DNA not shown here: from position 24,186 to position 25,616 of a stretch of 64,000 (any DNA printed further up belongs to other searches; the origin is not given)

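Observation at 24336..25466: Circularly permuted radical SAM enzyme with the SPASM-like Cys cluster region at the N-terminus instead of the C-terminus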

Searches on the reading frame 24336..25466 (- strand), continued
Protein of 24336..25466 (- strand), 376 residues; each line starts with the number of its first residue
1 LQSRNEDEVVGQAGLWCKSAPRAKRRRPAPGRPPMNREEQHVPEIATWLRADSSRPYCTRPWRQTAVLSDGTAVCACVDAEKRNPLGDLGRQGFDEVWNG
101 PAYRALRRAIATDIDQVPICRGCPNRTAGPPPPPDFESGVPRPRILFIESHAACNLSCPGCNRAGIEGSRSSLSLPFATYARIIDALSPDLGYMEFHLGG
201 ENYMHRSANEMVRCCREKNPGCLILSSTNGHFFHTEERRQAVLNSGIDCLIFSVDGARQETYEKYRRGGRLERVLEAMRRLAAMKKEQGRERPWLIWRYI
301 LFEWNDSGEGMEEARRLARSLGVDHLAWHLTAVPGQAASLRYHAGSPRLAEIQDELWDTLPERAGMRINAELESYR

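Call 44: search_protein_families(library=ncbifam, proteins=[L058:9983-11344:+, L027:9986-10972:+, L030:2640-3704:+, P0075, P0076, P0078, P0080, P0088, P0115], max_evalue=0.00001)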
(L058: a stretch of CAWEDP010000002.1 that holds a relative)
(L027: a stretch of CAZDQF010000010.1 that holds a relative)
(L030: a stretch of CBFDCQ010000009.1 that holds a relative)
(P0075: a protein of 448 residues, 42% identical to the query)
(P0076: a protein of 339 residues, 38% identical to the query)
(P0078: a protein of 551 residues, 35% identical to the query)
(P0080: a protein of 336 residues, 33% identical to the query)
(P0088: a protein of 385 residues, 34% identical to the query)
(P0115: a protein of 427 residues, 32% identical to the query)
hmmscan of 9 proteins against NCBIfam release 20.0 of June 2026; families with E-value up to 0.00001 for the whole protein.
L058:9983-11344:+ (453 aa): 14 families
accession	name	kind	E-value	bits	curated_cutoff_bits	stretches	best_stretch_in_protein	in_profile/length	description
TIGR04317.1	W_rSAM_matur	equivalog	1.7e-23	83.3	380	1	100-283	5-179/349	tungsten cofactor oxidoreductase radical SAM maturase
TIGR04311.1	rSAM_Geo_metal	subfamily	4.8e-19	68.7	400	1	97-248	1-149/423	radical SAM/SPASM family putative metalloenzyme maturase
TIGR04251.1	SCM_rSAM_ScmF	equivalog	1.7e-10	40.8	400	1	100-239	5-142/353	SynChlorMet cassette radical SAM/SPASM protein ScmF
TIGR04133.1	rSAM_w_lipo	hypoth_equivalog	2e-09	36.9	425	1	100-242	25-164/350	TIGR04133 family radical SAM/SPASM protein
TIGR04545.1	rSAM_ahbD_hemeb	equivalog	6.5e-09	35.7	500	1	104-239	5-135/339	heme b synthase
TIGR03962.1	mycofact_rSAM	equivalog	1.5e-08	34.3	265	1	101-240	14-146/339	mycofactocin radical SAM maturase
TIGR02666.1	moaA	equivalog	1.3e-07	30.9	284.05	1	103-239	14-151/336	GTP 3',8-cyclase MoaA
TIGR04055.1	rSAM_NirJ2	equivalog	2.4e-07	30.6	500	1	105-240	6-135/326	putative heme d1 biosynthesis radical SAM protein NirJ2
NF033640.1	N_Twi_rSAM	subfamily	5.5e-07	29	170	0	158-242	181-269/398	twitch domain-containing radical SAM protein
NF049973.1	radical_Rv1681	equivalog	7.6e-07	28.4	380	1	98-239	71-207/326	Rv1681 family radical SAM protein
TIGR04347.1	pseudo_SAM_Halo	equivalog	1.7e-06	27.6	525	1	105-285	44-209/390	TIGR04347 family pseudo-SAM/SPASM protein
NF045574.1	sacti_mat_StsB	exception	1.7e-06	27.2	625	0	100-240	97-230/466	StsB family radical SAM/SPASM domain sactipeptide maturase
TIGR04051.1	rSAM_NirJ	equivalog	5.1e-06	25.7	515.45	0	128-245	27-142/354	heme d1 biosynthesis radical SAM protein NirJ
TIGR04054.1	rSAM_NirJ1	equivalog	5.1e-06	25.3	650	1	103-244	40-175/387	putative heme d1 biosynthesis radical SAM protein NirJ1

L027:9986-10972:+ (328 aa): 28 families (the best 25 are shown)
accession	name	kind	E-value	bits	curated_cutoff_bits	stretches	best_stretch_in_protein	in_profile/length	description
TIGR04317.1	W_rSAM_matur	equivalog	1.7e-25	89.9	380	1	97-313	3-212/349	tungsten cofactor oxidoreductase radical SAM maturase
TIGR04311.1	rSAM_Geo_metal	subfamily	7.4e-24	84.5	400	1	97-241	2-145/423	radical SAM/SPASM family putative metalloenzyme maturase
TIGR04133.1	rSAM_w_lipo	hypoth_equivalog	6.9e-13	48.2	425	1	90-238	16-163/350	TIGR04133 family radical SAM/SPASM protein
NF050035.1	rSAM_WgK_link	exception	1.1e-11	44.3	650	1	100-238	11-146/367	radical SAM/SPASM peptide maturase WgkB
TIGR04053.2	TIGR04053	equivalog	5.5e-11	42.3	395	1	96-244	6-154/366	TIGR04053 family radical SAM/SPASM domain-containing protein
NF033640.1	N_Twi_rSAM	subfamily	6.4e-11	42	170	1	12-255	5-285/398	twitch domain-containing radical SAM protein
TIGR04251.1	SCM_rSAM_ScmF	equivalog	1.2e-10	41.3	400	1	95-238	1-144/353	SynChlorMet cassette radical SAM/SPASM protein ScmF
TIGR04545.1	rSAM_ahbD_hemeb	equivalog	1.4e-10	41.1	500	1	103-235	5-134/339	heme b synthase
TIGR04055.1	rSAM_NirJ2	equivalog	5.4e-10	39.3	500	1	103-235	5-133/326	putative heme d1 biosynthesis radical SAM protein NirJ2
TIGR04250.1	SCM_rSAM_ScmE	equivalog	1.9e-09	36.9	400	1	97-238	2-140/358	SynChlorMet cassette radical SAM/SPASM protein ScmE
TIGR02109.1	PQQ_syn_pqqE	equivalog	4.2e-09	35.8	381.35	1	95-234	4-140/358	pyrroloquinoline quinone biosynthesis protein PqqE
TIGR04466.1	rSAM_BlsE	equivalog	5e-09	36.1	400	1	98-239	3-138/327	cytosylglucuronate decarboxylase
TIGR04321.1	spiroSPASM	subfamily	5.5e-09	35.2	250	1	95-238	228-379/510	spiro-SPASM protein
TIGR03962.1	mycofact_rSAM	equivalog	1.2e-08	34.6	265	1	100-231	14-140/339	mycofactocin radical SAM maturase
TIGR04546.1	rSAM_ahbC_deAc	equivalog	5e-08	32.1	650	1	105-232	46-169/390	12,18-didecarboxysiroheme deacetylase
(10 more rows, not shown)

L030:2640-3704:+ (354 aa): 15 families
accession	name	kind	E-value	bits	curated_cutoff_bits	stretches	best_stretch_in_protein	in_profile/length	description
TIGR04317.1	W_rSAM_matur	equivalog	4.4e-29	101.7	380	1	142-322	5-178/349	tungsten cofactor oxidoreductase radical SAM maturase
TIGR04311.1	rSAM_Geo_metal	subfamily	7.2e-27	94.5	400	1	139-300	1-161/423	radical SAM/SPASM family putative metalloenzyme maturase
TIGR04133.1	rSAM_w_lipo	hypoth_equivalog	7.4e-12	44.8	425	1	143-258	26-140/350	TIGR04133 family radical SAM/SPASM protein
TIGR02109.1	PQQ_syn_pqqE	equivalog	4.5e-09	35.7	381.35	1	139-269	5-129/358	pyrroloquinoline quinone biosynthesis protein PqqE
NF033640.1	N_Twi_rSAM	subfamily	8.9e-09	34.9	170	1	49-278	3-265/398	twitch domain-containing radical SAM protein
TIGR03962.1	mycofact_rSAM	equivalog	3.5e-08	33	265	1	140-279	11-145/339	mycofactocin radical SAM maturase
TIGR04545.1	rSAM_ahbD_hemeb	equivalog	7.1e-08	32.3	500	1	146-275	5-131/339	heme b synthase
TIGR04347.1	pseudo_SAM_Halo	equivalog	1.9e-07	30.7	525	0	148-329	45-213/390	TIGR04347 family pseudo-SAM/SPASM protein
NF050035.1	rSAM_WgK_link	exception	2e-07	30.3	650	1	140-280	8-145/367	radical SAM/SPASM peptide maturase WgkB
TIGR04466.1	rSAM_BlsE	equivalog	1.9e-06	27.5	400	1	150-277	12-133/327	cytosylglucuronate decarboxylase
TIGR04053.2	TIGR04053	equivalog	2.1e-06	27.2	395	1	143-281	10-148/366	TIGR04053 family radical SAM/SPASM domain-containing protein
TIGR04054.1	rSAM_NirJ1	equivalog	3.1e-06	26.1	650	0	148-286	43-177/387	putative heme d1 biosynthesis radical SAM protein NirJ1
TIGR04055.1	rSAM_NirJ2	equivalog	6.1e-06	26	500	0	148-278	7-133/326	putative heme d1 biosynthesis radical SAM protein NirJ2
TIGR04321.1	spiroSPASM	subfamily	7.6e-06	24.9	250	0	137-280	227-378/510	spiro-SPASM protein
TIGR04051.1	rSAM_NirJ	equivalog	8.9e-06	24.9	515.45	0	149-278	10-135/354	heme d1 biosynthesis radical SAM protein NirJ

P0075 (448 aa): 9 families
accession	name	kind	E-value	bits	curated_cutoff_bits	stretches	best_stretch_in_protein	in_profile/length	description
TIGR04317.1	W_rSAM_matur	equivalog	4.9e-21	75.2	380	1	91-284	3-187/349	tungsten cofactor oxidoreductase radical SAM maturase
TIGR04311.1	rSAM_Geo_metal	subfamily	1e-19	70.9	400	1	91-277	2-183/423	radical SAM/SPASM family putative metalloenzyme maturase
TIGR02666.1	moaA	equivalog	1.1e-09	37.8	284.05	1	99-229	17-148/336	GTP 3',8-cyclase MoaA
NF049973.1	radical_Rv1681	equivalog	5.1e-08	32.2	380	1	93-228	73-203/326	Rv1681 family radical SAM protein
TIGR04545.1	rSAM_ahbD_hemeb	equivalog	2.4e-07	30.5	500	1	97-232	5-132/339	heme b synthase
NF001199.0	PRK00164.2-1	equivalog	8.7e-07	28.4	231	1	99-228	19-142/308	GTP 3',8-cyclase MoaA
NF033640.1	N_Twi_rSAM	subfamily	1.5e-06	27.6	170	0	7-77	4-74/398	twitch domain-containing radical SAM protein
TIGR03962.1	mycofact_rSAM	equivalog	3.9e-06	26.3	265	1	91-231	11-144/339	mycofactocin radical SAM maturase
NF050035.1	rSAM_WgK_link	exception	4.9e-06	25.8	650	1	99-230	16-142/367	radical SAM/SPASM peptide maturase WgkB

P0076 (339 aa): 15 families
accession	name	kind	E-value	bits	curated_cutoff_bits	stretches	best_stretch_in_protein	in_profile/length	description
TIGR04311.1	rSAM_Geo_metal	subfamily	1.6e-21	76.8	400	1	118-283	1-163/423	radical SAM/SPASM family putative metalloenzyme maturase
TIGR04317.1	W_rSAM_matur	equivalog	8.2e-21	74.5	380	1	122-300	6-175/349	tungsten cofactor oxidoreductase radical SAM maturase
TIGR04545.1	rSAM_ahbD_hemeb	equivalog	3.4e-11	43.2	500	1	125-307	5-172/339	heme b synthase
TIGR04054.1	rSAM_NirJ1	equivalog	3.5e-10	39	650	1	119-269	35-179/387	putative heme d1 biosynthesis radical SAM protein NirJ1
TIGR02666.1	moaA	equivalog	6.6e-09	35.2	284.05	1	126-262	16-153/336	GTP 3',8-cyclase MoaA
TIGR04347.1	pseudo_SAM_Halo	equivalog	1.1e-08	34.8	525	1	120-261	38-173/390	TIGR04347 family pseudo-SAM/SPASM protein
NF045574.1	sacti_mat_StsB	exception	3.7e-08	32.6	625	1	127-257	103-226/466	StsB family radical SAM/SPASM domain sactipeptide maturase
TIGR04053.2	TIGR04053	equivalog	9.9e-08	31.6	395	1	117-262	5-148/366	TIGR04053 family radical SAM/SPASM domain-containing protein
TIGR04055.1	rSAM_NirJ2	equivalog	2.1e-07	30.8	500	1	126-259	6-133/326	putative heme d1 biosynthesis radical SAM protein NirJ2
TIGR04133.1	rSAM_w_lipo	hypoth_equivalog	3.1e-07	29.7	425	1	124-313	28-206/350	TIGR04133 family radical SAM/SPASM protein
NF049973.1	radical_Rv1681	equivalog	1.3e-06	27.6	380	1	129-257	81-204/326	Rv1681 family radical SAM protein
TIGR04546.1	rSAM_ahbC_deAc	equivalog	1.9e-06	27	650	1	122-268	41-177/390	12,18-didecarboxysiroheme deacetylase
TIGR02668.1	moaA_archaeal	equivalog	2e-06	27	325.25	1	123-258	13-142/303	GTP 3',8-cyclase MoaA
NF001199.0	PRK00164.2-1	equivalog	2.1e-06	27.1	231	1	122-261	14-147/308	GTP 3',8-cyclase MoaA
NF050035.1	rSAM_WgK_link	exception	4.4e-06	25.9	650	0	117-257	6-141/367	radical SAM/SPASM peptide maturase WgkB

P0078 (551 aa): 10 families
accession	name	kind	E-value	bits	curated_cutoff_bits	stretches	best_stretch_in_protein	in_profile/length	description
TIGR04317.1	W_rSAM_matur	equivalog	3e-17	62.7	380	1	110-277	3-160/349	tungsten cofactor oxidoreductase radical SAM maturase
TIGR04311.1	rSAM_Geo_metal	subfamily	2.7e-16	59.6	400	1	112-306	4-189/423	radical SAM/SPASM family putative metalloenzyme maturase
TIGR04051.1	rSAM_NirJ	equivalog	8.5e-09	34.8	515.45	1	118-262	9-145/354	heme d1 biosynthesis radical SAM protein NirJ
TIGR04321.1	spiroSPASM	subfamily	8.5e-09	34.6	250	0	118-254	238-378/510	spiro-SPASM protein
TIGR04250.1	SCM_rSAM_ScmE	equivalog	1.7e-08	33.7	400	0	111-253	3-138/358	SynChlorMet cassette radical SAM/SPASM protein ScmE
NF045574.1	sacti_mat_StsB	exception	3e-08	32.9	625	1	120-255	105-231/466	StsB family radical SAM/SPASM domain sactipeptide maturase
TIGR04545.1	rSAM_ahbD_hemeb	equivalog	2.4e-06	27.2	500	1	119-255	8-137/339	heme b synthase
TIGR02666.1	moaA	equivalog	3.2e-06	26.3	284.05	1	107-253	6-151/336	GTP 3',8-cyclase MoaA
TIGR03962.1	mycofact_rSAM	equivalog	3.3e-06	26.5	265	1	120-258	21-150/339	mycofactocin radical SAM maturase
TIGR04133.1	rSAM_w_lipo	hypoth_equivalog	3.9e-06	26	425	0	107-253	20-161/350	TIGR04133 family radical SAM/SPASM protein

P0080 (336 aa): 40 families (the best 25 are shown)
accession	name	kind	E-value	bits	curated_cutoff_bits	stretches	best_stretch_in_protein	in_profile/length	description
TIGR04317.1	W_rSAM_matur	equivalog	3e-37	128.5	380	1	46-330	6-313/349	tungsten cofactor oxidoreductase radical SAM maturase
TIGR04311.1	rSAM_Geo_metal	subfamily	1.3e-28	100.2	400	1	43-231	2-192/423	radical SAM/SPASM family putative metalloenzyme maturase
TIGR02109.1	PQQ_syn_pqqE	equivalog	9.6e-22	77.4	381.35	1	41-332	4-304/358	pyrroloquinoline quinone biosynthesis protein PqqE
TIGR04054.1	rSAM_NirJ1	equivalog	1.1e-21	76.9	650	1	49-221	41-205/387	putative heme d1 biosynthesis radical SAM protein NirJ1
TIGR04545.1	rSAM_ahbD_hemeb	equivalog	2.2e-20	73.4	500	1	47-218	3-167/339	heme b synthase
TIGR04051.1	rSAM_NirJ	equivalog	2.4e-19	69.6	515.45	1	53-224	11-174/354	heme d1 biosynthesis radical SAM protein NirJ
NF050035.1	rSAM_WgK_link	exception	3.4e-19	69.1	650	1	43-183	8-148/367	radical SAM/SPASM peptide maturase WgkB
TIGR04546.1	rSAM_ahbC_deAc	equivalog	1.1e-17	64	650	1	51-221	46-208/390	12,18-didecarboxysiroheme deacetylase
TIGR04251.1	SCM_rSAM_ScmF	equivalog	8.4e-17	61.6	400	1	51-227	11-183/353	SynChlorMet cassette radical SAM/SPASM protein ScmF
TIGR04347.1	pseudo_SAM_Halo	equivalog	2.7e-16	59.8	525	1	50-223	44-209/390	TIGR04347 family pseudo-SAM/SPASM protein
TIGR03962.1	mycofact_rSAM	equivalog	6.5e-16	58.4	265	1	43-218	11-178/339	mycofactocin radical SAM maturase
TIGR04055.1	rSAM_NirJ2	equivalog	3.1e-15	56.6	500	1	46-217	2-165/326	putative heme d1 biosynthesis radical SAM protein NirJ2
TIGR02668.1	moaA_archaeal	equivalog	3.4e-15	55.8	325.25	1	49-215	15-175/303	GTP 3',8-cyclase MoaA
NF045574.1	sacti_mat_StsB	exception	1.9e-13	50.1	625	1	51-223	103-266/466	StsB family radical SAM/SPASM domain sactipeptide maturase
NF033640.1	N_Twi_rSAM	subfamily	2e-13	50.2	170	1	263-332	3-71/398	twitch domain-containing radical SAM protein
TIGR04466.1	rSAM_BlsE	equivalog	2e-10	40.6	400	1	54-180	13-136/327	cytosylglucuronate decarboxylase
TIGR03942.1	sulfatase_rSAM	equivalog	1.2e-08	34.4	349.45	0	53-183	10-153/363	anaerobic sulfatase maturase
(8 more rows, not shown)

P0088 (385 aa): 27 families (the best 25 are shown)
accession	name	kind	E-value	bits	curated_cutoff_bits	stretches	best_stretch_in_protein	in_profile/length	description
TIGR04317.1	W_rSAM_matur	equivalog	3.3e-34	118.6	380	1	63-244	5-184/349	tungsten cofactor oxidoreductase radical SAM maturase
TIGR04311.1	rSAM_Geo_metal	subfamily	4.9e-30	104.9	400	1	60-250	1-193/423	radical SAM/SPASM family putative metalloenzyme maturase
TIGR04055.1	rSAM_NirJ2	equivalog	1.3e-18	67.6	500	1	69-238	7-168/326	putative heme d1 biosynthesis radical SAM protein NirJ2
TIGR04054.1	rSAM_NirJ1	equivalog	6.8e-18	64.4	650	1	69-237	43-203/387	putative heme d1 biosynthesis radical SAM protein NirJ1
TIGR03962.1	mycofact_rSAM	equivalog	1.2e-17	64.2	265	1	64-237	14-179/339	mycofactocin radical SAM maturase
TIGR04545.1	rSAM_ahbD_hemeb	equivalog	1.5e-16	60.7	500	1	69-241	7-172/339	heme b synthase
TIGR04321.1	spiroSPASM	subfamily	3e-15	55.9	250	1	60-226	229-400/510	spiro-SPASM protein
TIGR04051.1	rSAM_NirJ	equivalog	2.2e-14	53.2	515.45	1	71-244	11-176/354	heme d1 biosynthesis radical SAM protein NirJ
TIGR04347.1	pseudo_SAM_Halo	equivalog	5.3e-14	52.3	525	1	69-244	45-212/390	TIGR04347 family pseudo-SAM/SPASM protein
TIGR04546.1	rSAM_ahbC_deAc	equivalog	6.2e-14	51.6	650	1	70-236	47-205/390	12,18-didecarboxysiroheme deacetylase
NF001199.0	PRK00164.2-1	equivalog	4.4e-13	49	231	1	64-233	14-177/308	GTP 3',8-cyclase MoaA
TIGR04251.1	SCM_rSAM_ScmF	equivalog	6.2e-13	48.8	400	1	70-244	12-182/353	SynChlorMet cassette radical SAM/SPASM protein ScmF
TIGR02668.1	moaA_archaeal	equivalog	7e-13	48.2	325.25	1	64-246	12-188/303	GTP 3',8-cyclase MoaA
TIGR02666.1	moaA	equivalog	1.5e-12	47.1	284.05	1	69-236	17-185/336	GTP 3',8-cyclase MoaA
NF050035.1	rSAM_WgK_link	exception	1.7e-11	43.7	650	1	61-243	8-183/367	radical SAM/SPASM peptide maturase WgkB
NF033640.1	N_Twi_rSAM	subfamily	2.9e-10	39.8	170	0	289-359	5-74/398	twitch domain-containing radical SAM protein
TIGR04466.1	rSAM_BlsE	equivalog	2.7e-08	33.7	400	1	70-245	11-176/327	cytosylglucuronate decarboxylase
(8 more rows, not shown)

P0115 (427 aa): 5 families
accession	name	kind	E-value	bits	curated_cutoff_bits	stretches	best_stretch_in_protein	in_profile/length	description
TIGR04317.1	W_rSAM_matur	equivalog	1.5e-13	50.6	380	1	46-184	5-138/349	tungsten cofactor oxidoreductase radical SAM maturase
TIGR04311.1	rSAM_Geo_metal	subfamily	3.1e-09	36.4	400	1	47-224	5-183/423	radical SAM/SPASM family putative metalloenzyme maturase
NF001199.0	PRK00164.2-1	equivalog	2e-06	27.2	231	1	49-188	16-151/308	GTP 3',8-cyclase MoaA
TIGR04466.1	rSAM_BlsE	equivalog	4.5e-06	26.3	400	1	82-174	36-126/327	cytosylglucuronate decarboxylase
TIGR02666.1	moaA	equivalog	6.2e-06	25.4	284.05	1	52-186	17-154/336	GTP 3',8-cyclase MoaA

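Call 51: search_protein_representatives(alignment_id=A1)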
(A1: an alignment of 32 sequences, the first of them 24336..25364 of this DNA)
Query: 32 sequences, 341 profile positions. Proteins with E-value up to 0.001 (for the whole library): 51176; up to 1e-10: 22405; up to 1e-30: 2596. The best 150 are listed.
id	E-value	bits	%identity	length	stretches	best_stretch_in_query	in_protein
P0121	2.8e-147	506.5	-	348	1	7-340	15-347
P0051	1.1e-146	504.6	-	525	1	7-337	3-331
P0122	5.4e-116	403.6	-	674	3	46-324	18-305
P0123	1.5e-115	402.1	-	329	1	19-330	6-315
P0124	4.6e-108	377.5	-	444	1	22-326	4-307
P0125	2.1e-105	368.8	-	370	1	18-324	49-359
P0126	6.8e-105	367.1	-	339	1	15-324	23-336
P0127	5.3e-98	344.4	-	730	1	20-321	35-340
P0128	1.1e-97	343.4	-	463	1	17-320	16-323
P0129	1.2e-95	336.7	-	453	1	19-325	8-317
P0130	1.7e-95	336.2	-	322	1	18-322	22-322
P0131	4.9e-95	334.7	-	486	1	20-328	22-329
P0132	6.8e-95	334.2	-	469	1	19-324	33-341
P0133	4.8e-93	328.1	-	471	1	22-324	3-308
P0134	6.5e-91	321.1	-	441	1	32-332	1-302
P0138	2.4e-88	312.7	-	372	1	15-326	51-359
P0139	1.3e-87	310.3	-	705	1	17-321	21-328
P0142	4.3e-84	298.7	-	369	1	19-324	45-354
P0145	2.5e-80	286.3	-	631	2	18-317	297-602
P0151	3.4e-77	276.0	-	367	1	17-322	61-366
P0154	3.0e-75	269.6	-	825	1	20-318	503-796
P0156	5.2e-74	265.6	-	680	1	21-321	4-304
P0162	3.6e-69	249.6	-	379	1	19-324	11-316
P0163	5.4e-69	249.1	-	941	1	10-317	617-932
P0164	7.4e-69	248.6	-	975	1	19-318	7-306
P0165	7.9e-69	248.5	-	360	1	17-320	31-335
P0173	2.1e-65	237.3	-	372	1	21-322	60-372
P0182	7.3e-63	228.9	-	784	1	16-319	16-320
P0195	1.7e-60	221.1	-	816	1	22-319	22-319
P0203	2.0e-59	217.6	-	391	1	17-314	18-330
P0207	4.1e-59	216.6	-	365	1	29-311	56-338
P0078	6.5e-59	215.9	-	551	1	19-324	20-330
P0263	3.3e-53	197.1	-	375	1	21-317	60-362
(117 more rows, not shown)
